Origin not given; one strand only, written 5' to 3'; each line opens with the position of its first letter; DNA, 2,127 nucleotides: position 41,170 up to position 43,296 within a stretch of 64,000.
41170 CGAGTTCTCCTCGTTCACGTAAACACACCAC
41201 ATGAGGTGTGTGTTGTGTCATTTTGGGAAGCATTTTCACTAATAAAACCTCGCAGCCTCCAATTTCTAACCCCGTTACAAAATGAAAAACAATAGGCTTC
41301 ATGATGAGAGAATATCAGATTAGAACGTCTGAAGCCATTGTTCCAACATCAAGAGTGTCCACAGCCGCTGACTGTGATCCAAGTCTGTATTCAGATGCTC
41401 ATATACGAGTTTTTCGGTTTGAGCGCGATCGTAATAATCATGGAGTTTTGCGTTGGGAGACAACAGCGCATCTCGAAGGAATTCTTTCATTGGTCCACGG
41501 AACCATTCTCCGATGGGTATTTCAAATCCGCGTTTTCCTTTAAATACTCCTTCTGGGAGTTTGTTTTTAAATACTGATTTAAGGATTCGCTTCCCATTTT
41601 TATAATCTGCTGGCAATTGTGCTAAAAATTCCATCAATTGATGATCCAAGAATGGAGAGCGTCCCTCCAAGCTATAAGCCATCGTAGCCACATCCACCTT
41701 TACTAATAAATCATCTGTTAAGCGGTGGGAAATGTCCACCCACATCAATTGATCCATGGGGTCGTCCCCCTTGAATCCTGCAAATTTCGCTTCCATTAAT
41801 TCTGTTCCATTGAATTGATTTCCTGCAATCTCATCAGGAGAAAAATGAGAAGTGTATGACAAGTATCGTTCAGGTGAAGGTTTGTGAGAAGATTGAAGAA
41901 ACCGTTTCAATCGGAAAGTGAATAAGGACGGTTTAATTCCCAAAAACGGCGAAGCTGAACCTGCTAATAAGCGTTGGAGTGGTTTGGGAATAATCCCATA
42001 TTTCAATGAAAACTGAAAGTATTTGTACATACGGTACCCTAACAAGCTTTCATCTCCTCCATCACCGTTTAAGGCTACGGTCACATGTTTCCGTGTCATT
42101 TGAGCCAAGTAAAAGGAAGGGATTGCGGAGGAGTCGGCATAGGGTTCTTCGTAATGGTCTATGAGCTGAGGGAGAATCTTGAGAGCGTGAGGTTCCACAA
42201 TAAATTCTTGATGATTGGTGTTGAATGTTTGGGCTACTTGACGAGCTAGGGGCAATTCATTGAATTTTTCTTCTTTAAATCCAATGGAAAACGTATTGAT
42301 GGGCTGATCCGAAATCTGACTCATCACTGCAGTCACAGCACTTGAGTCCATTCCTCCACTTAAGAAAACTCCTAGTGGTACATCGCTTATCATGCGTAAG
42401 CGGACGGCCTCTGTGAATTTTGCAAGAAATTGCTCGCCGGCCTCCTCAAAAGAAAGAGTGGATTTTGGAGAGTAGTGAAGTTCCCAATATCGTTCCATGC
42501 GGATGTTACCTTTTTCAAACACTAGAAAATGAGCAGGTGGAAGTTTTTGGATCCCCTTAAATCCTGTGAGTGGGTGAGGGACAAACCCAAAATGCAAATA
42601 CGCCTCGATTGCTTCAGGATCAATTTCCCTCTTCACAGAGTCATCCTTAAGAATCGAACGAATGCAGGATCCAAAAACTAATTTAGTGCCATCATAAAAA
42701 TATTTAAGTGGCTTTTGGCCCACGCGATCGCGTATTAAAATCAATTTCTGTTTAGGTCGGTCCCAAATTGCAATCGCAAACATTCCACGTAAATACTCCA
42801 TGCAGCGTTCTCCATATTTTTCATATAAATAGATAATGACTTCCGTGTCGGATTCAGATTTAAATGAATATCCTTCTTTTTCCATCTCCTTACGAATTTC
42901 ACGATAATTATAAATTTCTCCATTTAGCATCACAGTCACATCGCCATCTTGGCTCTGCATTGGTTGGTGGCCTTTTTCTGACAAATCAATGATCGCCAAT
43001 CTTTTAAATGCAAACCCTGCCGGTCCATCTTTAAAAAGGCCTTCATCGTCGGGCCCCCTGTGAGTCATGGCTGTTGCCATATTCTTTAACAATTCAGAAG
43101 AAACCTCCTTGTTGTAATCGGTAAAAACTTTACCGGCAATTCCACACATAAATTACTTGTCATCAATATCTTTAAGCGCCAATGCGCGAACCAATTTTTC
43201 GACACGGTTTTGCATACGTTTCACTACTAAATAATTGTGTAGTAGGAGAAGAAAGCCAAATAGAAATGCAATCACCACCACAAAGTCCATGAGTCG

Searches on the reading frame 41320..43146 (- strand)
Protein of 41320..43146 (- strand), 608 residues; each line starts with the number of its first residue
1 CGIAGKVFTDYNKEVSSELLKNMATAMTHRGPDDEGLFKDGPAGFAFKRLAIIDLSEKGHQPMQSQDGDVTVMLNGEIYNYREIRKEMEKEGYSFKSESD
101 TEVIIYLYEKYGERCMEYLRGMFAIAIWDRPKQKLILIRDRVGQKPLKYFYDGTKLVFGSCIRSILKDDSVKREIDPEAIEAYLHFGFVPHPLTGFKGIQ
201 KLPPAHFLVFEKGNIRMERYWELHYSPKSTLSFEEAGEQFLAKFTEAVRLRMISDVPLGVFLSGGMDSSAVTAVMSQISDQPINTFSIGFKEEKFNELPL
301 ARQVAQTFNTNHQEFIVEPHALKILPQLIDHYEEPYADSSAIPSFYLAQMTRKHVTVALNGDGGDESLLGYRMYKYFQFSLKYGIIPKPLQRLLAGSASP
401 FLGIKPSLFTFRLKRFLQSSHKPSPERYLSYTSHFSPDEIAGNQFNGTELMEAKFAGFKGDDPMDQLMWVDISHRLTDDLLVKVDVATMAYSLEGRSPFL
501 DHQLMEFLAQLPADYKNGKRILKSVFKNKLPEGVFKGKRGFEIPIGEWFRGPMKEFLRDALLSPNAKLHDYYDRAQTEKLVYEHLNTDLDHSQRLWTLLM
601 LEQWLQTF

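Call 94: search_protein_families(library=pfam, proteins=[window:41320-43146:-], max_evalue=0.00001)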
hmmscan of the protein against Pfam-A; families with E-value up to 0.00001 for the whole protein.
window:41320-43146:- (608 aa): 3 families
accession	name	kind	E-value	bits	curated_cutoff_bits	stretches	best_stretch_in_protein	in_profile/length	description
PF00733.27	Asn_synthase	-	5.1e-88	296.5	21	1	242-606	4-354/354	Asparagine synthase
PF13537.11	GATase_7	-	7.8e-44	149.1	25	1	48-166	2-122/123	Glutamine amidotransferase domain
PF13522.11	GATase_6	-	2.2e-41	141.3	27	1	32-160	1-129/130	Glutamine amidotransferase domain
